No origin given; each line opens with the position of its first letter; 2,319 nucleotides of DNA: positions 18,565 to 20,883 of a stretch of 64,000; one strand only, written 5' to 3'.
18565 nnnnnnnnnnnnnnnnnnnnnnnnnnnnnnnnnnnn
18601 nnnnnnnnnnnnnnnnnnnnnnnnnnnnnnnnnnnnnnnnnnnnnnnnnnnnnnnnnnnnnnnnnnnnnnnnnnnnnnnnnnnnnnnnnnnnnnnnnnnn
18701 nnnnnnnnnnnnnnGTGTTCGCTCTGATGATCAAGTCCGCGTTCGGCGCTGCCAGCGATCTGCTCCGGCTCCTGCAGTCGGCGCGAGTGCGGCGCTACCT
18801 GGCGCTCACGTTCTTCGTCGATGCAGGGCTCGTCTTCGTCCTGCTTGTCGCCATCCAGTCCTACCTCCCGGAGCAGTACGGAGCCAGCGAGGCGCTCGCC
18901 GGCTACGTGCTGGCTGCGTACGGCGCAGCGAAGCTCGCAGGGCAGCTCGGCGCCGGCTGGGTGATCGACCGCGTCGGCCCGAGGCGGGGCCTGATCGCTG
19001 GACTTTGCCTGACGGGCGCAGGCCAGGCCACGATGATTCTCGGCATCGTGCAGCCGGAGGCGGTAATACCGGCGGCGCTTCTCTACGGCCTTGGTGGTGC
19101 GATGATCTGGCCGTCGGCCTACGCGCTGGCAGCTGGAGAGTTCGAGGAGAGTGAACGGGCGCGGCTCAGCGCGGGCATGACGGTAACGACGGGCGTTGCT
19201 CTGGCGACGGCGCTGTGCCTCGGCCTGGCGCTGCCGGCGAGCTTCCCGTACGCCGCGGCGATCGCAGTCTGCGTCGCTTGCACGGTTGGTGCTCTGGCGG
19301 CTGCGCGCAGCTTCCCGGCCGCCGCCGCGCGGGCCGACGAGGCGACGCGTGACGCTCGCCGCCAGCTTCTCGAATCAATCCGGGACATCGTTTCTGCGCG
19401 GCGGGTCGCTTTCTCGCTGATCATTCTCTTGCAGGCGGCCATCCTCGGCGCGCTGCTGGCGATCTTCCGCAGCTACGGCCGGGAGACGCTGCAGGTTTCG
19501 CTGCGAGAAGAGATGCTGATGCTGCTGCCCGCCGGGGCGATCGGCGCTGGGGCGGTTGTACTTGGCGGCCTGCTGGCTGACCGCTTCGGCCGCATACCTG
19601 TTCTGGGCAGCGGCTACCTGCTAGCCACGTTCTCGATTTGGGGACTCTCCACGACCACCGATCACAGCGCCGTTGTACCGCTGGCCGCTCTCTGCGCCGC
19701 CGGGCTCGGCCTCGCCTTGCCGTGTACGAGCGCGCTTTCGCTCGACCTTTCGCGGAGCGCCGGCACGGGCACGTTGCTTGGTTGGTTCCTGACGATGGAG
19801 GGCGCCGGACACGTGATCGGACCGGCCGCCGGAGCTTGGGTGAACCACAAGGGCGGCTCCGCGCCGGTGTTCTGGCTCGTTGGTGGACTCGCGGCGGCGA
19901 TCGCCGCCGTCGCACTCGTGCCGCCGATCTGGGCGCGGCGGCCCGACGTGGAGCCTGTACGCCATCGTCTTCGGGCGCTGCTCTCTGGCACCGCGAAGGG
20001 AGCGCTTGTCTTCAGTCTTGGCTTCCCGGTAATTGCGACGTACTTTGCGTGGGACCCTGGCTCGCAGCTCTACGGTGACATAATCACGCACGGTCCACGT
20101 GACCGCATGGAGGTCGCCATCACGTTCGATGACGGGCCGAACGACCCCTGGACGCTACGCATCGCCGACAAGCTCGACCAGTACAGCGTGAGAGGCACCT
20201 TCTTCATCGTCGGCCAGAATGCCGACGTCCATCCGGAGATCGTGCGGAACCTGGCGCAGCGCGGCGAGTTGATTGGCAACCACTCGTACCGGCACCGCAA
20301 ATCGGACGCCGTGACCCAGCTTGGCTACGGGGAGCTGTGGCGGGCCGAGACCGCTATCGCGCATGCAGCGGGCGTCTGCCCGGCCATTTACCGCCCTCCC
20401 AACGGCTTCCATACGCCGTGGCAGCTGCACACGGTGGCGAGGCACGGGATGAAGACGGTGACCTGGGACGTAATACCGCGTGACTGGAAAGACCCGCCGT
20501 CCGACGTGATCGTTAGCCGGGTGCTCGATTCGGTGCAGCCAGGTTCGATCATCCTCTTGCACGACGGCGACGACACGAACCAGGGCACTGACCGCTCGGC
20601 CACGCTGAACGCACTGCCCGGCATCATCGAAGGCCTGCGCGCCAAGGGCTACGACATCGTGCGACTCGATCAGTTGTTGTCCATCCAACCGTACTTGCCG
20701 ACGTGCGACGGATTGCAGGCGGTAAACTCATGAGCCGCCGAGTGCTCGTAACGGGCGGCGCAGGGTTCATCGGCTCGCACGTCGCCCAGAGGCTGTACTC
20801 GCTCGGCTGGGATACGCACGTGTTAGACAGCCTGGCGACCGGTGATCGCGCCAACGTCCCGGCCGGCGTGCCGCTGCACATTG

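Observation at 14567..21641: Arn-like (lipid-linked amino-sugar) pathway assembled from unusual fusion proteins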

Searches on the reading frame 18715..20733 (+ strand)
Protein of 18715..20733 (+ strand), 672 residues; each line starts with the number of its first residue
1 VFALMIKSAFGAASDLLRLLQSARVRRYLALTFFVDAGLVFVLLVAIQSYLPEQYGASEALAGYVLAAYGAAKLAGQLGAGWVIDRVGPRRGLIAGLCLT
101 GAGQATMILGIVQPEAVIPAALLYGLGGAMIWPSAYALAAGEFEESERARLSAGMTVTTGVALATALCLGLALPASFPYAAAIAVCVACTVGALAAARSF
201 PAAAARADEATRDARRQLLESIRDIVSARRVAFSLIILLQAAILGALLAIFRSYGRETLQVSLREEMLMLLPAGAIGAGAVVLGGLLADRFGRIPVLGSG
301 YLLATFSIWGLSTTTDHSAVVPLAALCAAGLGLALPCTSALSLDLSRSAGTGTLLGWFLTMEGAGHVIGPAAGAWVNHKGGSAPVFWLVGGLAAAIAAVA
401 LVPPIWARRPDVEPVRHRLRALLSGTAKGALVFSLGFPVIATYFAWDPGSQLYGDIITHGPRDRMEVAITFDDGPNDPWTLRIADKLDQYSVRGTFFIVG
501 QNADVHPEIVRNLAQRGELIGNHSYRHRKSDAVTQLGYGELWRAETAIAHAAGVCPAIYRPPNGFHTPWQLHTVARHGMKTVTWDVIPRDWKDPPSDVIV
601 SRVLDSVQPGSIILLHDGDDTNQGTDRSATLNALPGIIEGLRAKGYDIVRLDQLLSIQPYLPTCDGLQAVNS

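Call 3: search_protein_families(library=pfam, proteins=[window:18715-20733:+], max_evalue=0.01)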
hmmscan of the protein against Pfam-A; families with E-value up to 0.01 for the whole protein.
window:18715-20733:+ (672 aa): 3 families
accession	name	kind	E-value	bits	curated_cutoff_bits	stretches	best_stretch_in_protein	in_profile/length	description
PF07690.21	MFS_1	-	3.1e-43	148.5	33.4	2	29-365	1-342/347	Major Facilitator Superfamily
PF01522.26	Polysacc_deac_1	-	3.4e-23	82.4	23.1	1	461-581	3-123/124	Polysaccharide deacetylase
PF12832.13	MFS_1_like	-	7.1e-07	29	25.2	1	16-153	205-340/373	MFS_1 like family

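Call 4: search_protein_families(library=ncbifam, proteins=[window:18715-20733:+], max_evalue=0.01)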
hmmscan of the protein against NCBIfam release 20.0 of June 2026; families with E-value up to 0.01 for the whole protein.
window:18715-20733:+ (672 aa): 19 families
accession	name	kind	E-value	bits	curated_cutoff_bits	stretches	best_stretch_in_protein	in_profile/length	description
TIGR02764.1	spore_ybaN_pdaB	equivalog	3.1e-43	147.8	237.4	1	462-655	3-191/191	polysaccharide deacetylase family sporulation protein PdaB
NF045821.1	PgAcgDacpgdA1_Bac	equivalog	1.9e-38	132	400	1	459-655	82-275/282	peptidoglycan-N-acetylglucosamine deacetylase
TIGR04243.1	nodulat_NodB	equivalog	2.5e-38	131.6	240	1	466-649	3-194/197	chitooligosaccharide deacetylase NodB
TIGR02873.1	spore_ylxY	hypoth_equivalog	2.8e-26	92.3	391.5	1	460-655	80-267/268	probable sporulation protein, polysaccharide deacetylase family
NF045820.1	PgAcgDacpgdA_Strep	equivalog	4.2e-26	91.8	800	1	430-656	235-449/463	peptidoglycan-N-acetylglucosamine deacetylase PgdA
TIGR02884.1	spore_pdaA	equivalog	4.2e-24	85.5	298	1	461-654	33-223/224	delta-lactam-biosynthetic de-N-acetylase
NF045822.1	PgAcgDacpgdA2_Bac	equivalog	1.1e-19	70.8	400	1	468-648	73-255/274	peptidoglycan-N-acetylglucosamine deacetylase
TIGR00893.1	2A0114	subfamily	1.1e-12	47.6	395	1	49-400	18-394/399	D-galactonate transporter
NF047396.1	MFS_flip_LtaA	equivalog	3.3e-12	46.1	450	1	48-378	37-361/394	lipoteichoic acid biosynthesis MFS flippase LtaA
TIGR00880.1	2_A_01_02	superfamily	1.5e-09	38.1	131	2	282-400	16-134/141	multidrug resistance protein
TIGR03006.1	pepcterm_polyde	equivalog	9.4e-08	31.5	276.2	1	482-562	38-119/272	XrtA system polysaccharide deacetylase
NF049980.1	SfMCT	equivalog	1e-07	31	320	1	78-390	55-376/378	L-lactate MFS transporter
TIGR00897.2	2A0118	subfamily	8.8e-07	28.2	375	1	47-395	30-392/401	RbtT/DalT/CsbX family MFS transporter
NF008650.1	PRK11646.1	equivalog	1.2e-06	27.8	469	1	278-378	60-160/400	multidrug efflux MFS transporter MdtH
NF053757.1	BclibactTpBcbE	equivalog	1.2e-06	27.7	600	1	80-400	57-385/394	bacillibactin exporter BcbE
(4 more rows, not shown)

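Call 44: find_homologous_proteins(query=window:18715-20733:+)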
Query window:18715-20733:+ (672 aa): 87 proteins with E <= 0.001 among 8000 candidates.
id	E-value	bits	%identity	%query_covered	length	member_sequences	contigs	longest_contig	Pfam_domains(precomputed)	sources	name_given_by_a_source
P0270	0.0e+0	1428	96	99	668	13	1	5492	PF01522.27,PF12832.14,PF07690.22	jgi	jgi:peptidoglycan-N-acetylglucosamine deacetylase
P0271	0.0e+0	1355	92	99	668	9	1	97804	PF01522.27,PF12832.14,PF07690.22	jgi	jgi:peptidoglycan/xylan/chitin deacetylase (PgdA/CDA1 family)/predicted MFS family arabinose efflux 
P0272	0.0e+0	1266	85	99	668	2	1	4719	PF01522.27,PF07690.22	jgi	jgi:peptidoglycan/xylan/chitin deacetylase (PgdA/CDA1 family)/predicted MFS family arabinose efflux 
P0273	0.0e+0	1259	100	84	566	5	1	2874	PF01522.27,PF07690.22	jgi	-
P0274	0.0e+0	1140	76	99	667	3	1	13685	PF01522.27,PF07690.22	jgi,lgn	jgi:peptidoglycan/xylan/chitin deacetylase (PgdA/CDA1 family)/predicted MFS family arabinose efflux 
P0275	0.0e+0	1108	75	99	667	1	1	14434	PF01522.27,PF07690.22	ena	-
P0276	0.0e+0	1054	71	99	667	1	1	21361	PF01522.27,PF07690.22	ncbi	ncbi:MAG: MFS transporter [Chloroflexota bacterium]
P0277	0.0e+0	1047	71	99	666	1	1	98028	PF01522.27,PF07690.22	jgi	jgi:peptidoglycan/xylan/chitin deacetylase (PgdA/CDA1 family)/predicted MFS family arabinose efflux 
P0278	0.0e+0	1023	71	97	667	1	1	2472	PF01522.27,PF07690.22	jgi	jgi:peptidoglycan/xylan/chitin deacetylase (PgdA/CDA1 family)/predicted MFS family arabinose efflux 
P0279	5.4e-286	969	66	99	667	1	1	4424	PF01522.27,PF07690.22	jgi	-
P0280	2.6e-283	960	69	97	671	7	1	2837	PF01522.27,PF07690.22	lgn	-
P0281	2.0e-280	950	66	99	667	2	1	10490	PF01522.27,PF12832.14,PF07690.22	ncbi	-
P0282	1.1e-279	948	65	98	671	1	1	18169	PF01522.27,PF07690.22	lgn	-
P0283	1.9e-278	944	66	99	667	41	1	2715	PF01522.27,PF07690.22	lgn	-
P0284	1.5e-275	934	67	97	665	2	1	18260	PF01522.27,PF07690.22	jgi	-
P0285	4.4e-275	933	65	99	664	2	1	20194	PF01522.27,PF07690.22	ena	-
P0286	2.0e-274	930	66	99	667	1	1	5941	PF01522.27,PF12832.14,PF07690.22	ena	-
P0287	2.0e-271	920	65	99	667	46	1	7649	PF01522.27,PF12832.14,PF07690.22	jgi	jgi:peptidoglycan/xylan/chitin deacetylase (PgdA/CDA1 family)/predicted MFS family arabinose efflux 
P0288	4.8e-270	916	65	97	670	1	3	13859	PF01522.27,PF07690.22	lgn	-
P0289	5.1e-270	916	64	99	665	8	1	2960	PF01522.27,PF07690.22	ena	-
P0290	3.9e-267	906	66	96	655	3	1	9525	PF01522.27,PF07690.22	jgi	-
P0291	6.8e-267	905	64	97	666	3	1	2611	PF01522.27,PF07690.22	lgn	-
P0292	2.7e-266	904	65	97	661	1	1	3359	PF01522.27,PF07690.22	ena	-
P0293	9.4e-266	902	63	97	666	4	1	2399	PF01522.27,PF07690.22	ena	-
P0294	3.2e-265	900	64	95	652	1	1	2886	PF01522.27,PF07690.22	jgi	jgi:peptidoglycan/xylan/chitin deacetylase (PgdA/CDA1 family)/predicted MFS family arabinose efflux 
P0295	2.7e-260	884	63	96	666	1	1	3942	PF01522.27,PF12832.14,PF07690.22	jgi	jgi:peptidoglycan-N-acetylglucosamine deacetylase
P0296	6.3e-260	882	63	97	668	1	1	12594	PF01522.27,PF07690.22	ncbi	-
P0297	1.7e-253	861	58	99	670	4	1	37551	PF01522.27,PF07690.22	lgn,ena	-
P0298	2.1e-247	841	61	98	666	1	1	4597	PF01522.27,PF07690.22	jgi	jgi:peptidoglycan/xylan/chitin deacetylase (PgdA/CDA1 family)/predicted MFS family arabinose efflux 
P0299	2.3e-247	841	59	98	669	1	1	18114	PF01522.27,PF07690.22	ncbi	-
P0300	4.3e-242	824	58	98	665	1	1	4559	PF01522.27,PF07690.22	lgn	-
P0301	4.9e-241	820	58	97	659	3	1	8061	PF01522.27,PF12832.14,PF07690.22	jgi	-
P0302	2.8e-223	761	58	99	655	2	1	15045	PF01522.27,PF07690.22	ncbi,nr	ncbi:MAG: MFS transporter [Chloroflexi bacterium]|nr:MAG: MFS transporter [Chloroflexota bacterium]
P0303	1.5e-219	749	66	76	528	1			PF01522.27,PF07690.22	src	-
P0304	1.8e-218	745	55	97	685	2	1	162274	PF01522.27,PF07690.22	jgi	jgi:peptidoglycan/xylan/chitin deacetylase (PgdA/CDA1 family)/predicted MFS family arabinose efflux 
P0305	5.7e-217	741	55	99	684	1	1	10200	PF01522.27,PF07690.22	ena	-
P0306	3.5e-203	695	52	97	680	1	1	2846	PF01522.27,PF12832.14,PF07690.22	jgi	-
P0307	4.8e-200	685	53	96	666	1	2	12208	PF01522.27,PF07690.22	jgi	-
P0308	7.8e-195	667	67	65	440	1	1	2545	PF01522.27,PF07690.22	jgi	jgi:peptidoglycan/xylan/chitin deacetylase (PgdA/CDA1 family)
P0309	4.9e-175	602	58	71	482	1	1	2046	PF01522.27,PF07690.22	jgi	jgi:peptidoglycan/xylan/chitin deacetylase (PgdA/CDA1 family)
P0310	3.1e-164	566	57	73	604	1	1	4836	PF01522.27,PF07690.22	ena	-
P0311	4.2e-115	404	54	59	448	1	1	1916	PF07690.22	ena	-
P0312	1.3e-111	392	54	58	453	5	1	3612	PF07690.22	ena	-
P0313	9.1e-111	390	54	58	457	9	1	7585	PF07690.22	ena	-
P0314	7.8e-100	353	49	60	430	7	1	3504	PF07690.22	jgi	jgi:MFS family permease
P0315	4.3e-99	351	48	61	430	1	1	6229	PF07690.22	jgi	jgi:MFS family permease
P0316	1.6e-98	349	49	59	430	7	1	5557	PF07690.22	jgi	jgi:MFS family permease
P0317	2.8e-97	345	53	57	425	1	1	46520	PF13347.13,PF12832.14,PF07690.22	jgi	jgi:MFS family permease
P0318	3.9e-97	345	53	58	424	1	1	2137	PF12832.14,PF07690.22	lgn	-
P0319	8.4e-97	343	52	58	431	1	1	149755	PF07690.22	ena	-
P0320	4.4e-95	338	52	54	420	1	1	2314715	PF12832.14,PF07690.22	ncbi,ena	-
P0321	5.3e-95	338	50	57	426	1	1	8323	PF12832.14,PF07690.22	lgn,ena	-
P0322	2.1e-94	336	52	56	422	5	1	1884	PF13347.13,PF12832.14,PF07690.22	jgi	-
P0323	6.5e-94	334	51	58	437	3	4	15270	PF07690.22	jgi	jgi:MFS family permease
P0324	3.3e-93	332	52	54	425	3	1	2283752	PF12832.14,PF07690.22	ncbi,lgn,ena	-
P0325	3.4e-90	322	47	62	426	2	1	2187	PF07690.22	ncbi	-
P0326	7.8e-90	320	47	60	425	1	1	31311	PF12832.14,PF07690.22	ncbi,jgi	jgi:NNP family nitrate/nitrite transporter-like MFS transporter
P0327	1.5e-88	316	45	60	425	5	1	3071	PF12832.14,PF07690.22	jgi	jgi:MFS family permease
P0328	7.1e-86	307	45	61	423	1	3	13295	PF12832.14,PF07690.22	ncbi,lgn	-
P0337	3.6e-31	127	29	53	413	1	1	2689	PF05977.20,PF00083.31,PF07690.22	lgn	-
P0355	4.3e-4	37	28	26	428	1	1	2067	PF06779.21,PF05977.20,PF00083.31,PF12832.14,PF07690.22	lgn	-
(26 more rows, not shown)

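Call 63: predict_structure(alignment_id=A3)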
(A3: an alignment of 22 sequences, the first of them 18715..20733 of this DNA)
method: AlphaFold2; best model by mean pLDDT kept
length: 672 residues; sequences in the alignment: 22
mean_pLDDT: 76.9   pTM: 0.63
mean pLDDT of the five models: 76.9, 74.6, 74.0, 73.6, 70.9
residues with pLDDT >= 90: 147; 70-90: 339; 50-70: 128; < 50: 58
segments of 3 or more residues with pLDDT < 50: 1-6, 205-218, 348-350, 409-416, 444-455, 534-536, 585-590, 667-672
pLDDT, mean of each block of 10 residues (from residue 1): 48 75 87 91 85 77 86 81 79 92 93 89 90 82 74 83 85 82 92 91 51 47 61 84 87 72 78 85 79 85 89 75 91 83 57 64 84 74 79 87 59 50 59 57 45 50 82 79 95 92 90 94 74 53 86 89 61 74 52 75 84 71 74 95 95 90 60 33
secondary structure, 60 per line:
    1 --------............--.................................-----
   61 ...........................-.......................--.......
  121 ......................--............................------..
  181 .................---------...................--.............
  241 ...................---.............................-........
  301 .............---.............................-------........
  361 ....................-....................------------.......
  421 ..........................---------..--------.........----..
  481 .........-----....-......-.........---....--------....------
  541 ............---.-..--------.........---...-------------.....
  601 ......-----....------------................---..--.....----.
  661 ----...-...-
elements in order (helices of 4 or more, strands of 3 or more residues): H9-20 H23-55 H61-87 H89-111 H114-142 H145-172 H179-197 H207-225 H228-259 H263-291 H293-313 H317-345 H353-380 H382-401 H414-446 E466-474 H479-489 E495-498 H500-505 H507-515 E519-522 H531-534 H541-552 H568-576 E580-582 H596-606 E612-615 H628-643 H651-655

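Call 65: fold_search(model_id=the predicted structure, library=pdb)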
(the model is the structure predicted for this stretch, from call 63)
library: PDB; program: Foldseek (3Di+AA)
matches with E <= 10: 828; with E <= 0.001: 482
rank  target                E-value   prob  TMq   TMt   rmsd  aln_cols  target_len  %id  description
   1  4l1g_A                6.5e-12  1.00  0.29  0.89   2.4       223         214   33  Crystal structure of the Bc1960 peptidoglycan N-acetylglucosamine deacetylase from Bacillus cereus (released 2014-06-04)
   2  4l1g_D                1.5e-11  1.00  0.28  0.86   2.1       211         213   33  Crystal structure of the Bc1960 peptidoglycan N-acetylglucosamine deacetylase from Bacillus cereus (released 2014-06-04)
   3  5o6y_A                2.1e-11  1.00  0.29  0.86   2.2       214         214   34  Crystal structure of the Bc1960 peptidoglycan N-acetylglucosamine deacetylase in complex with 4-naphthalen-1-yl-~{N}-o (released 2018-06-20)
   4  7fbw                  7.8e-10  1.00  0.26  0.89   2.2       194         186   36  Acetylxylan esterase from Caldanaerobacter subterraneus subsp. tengcongensis (released 2021-10-27)
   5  6hm9                  3.3e-09  1.00  0.27  0.65   2.5       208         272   27  Crystal structure of a BA3943 mutant,a CE4 family pseudoenzyme with restored enzymatic activity. (released 2019-10-09)
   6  8wrd_A                4.3e-09  1.00  0.47  0.75   5.3       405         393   18  Human VMAT2 in the apo state (released 2024-09-25)
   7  3wdo                  6.4e-09  1.00  0.43  0.61   9.6       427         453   20  Structure of E. coli YajR transporter (released 2013-08-07)
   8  8ttf_A                7.2e-09  1.00  0.48  0.78   4.8       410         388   14  NorA double mutant - E222QD307N at pH 7.5 (released 2024-05-29)
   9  7bkf                  7.5e-09  1.00  0.27  0.63   2.5       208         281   25  Crystal structure of WT BA3943, a CE4 family pseudoenzyme from Bacillus Anthracis (released 2021-05-19)
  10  4m1b_A                7.5e-09  1.00  0.27  0.86   3.0       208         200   30  Structural Determination of BA0150, a Polysaccharide Deacetylase from Bacillus anthracis (released 2014-02-12)
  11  6hpa                  9.5e-09  1.00  0.27  0.65   2.5       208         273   26  Crystal structure of a BA3943 mutant,a CE4 family pseudoenzyme (released 2019-10-09)
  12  6h8n_B                1.0e-08  1.00  0.25  0.78   2.6       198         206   31  Structure of peptidoglycan deacetylase PdaC from Bacillus subtilis - mutant D285S (released 2019-11-13)
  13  5lfz                  1.1e-08  1.00  0.26  0.82   3.0       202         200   33  T48 deacetylase (released 2017-08-02)
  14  6e9n_A                1.3e-08  1.00  0.45  0.71   5.5       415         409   21  E. coli D-galactonate:proton symporter in the inward open form (released 2019-05-22)
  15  6h8l_B                1.4e-08  1.00  0.25  0.78   2.6       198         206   32  Structure of peptidoglycan deacetylase PdaC from Bacillus subtilis (released 2019-11-13)
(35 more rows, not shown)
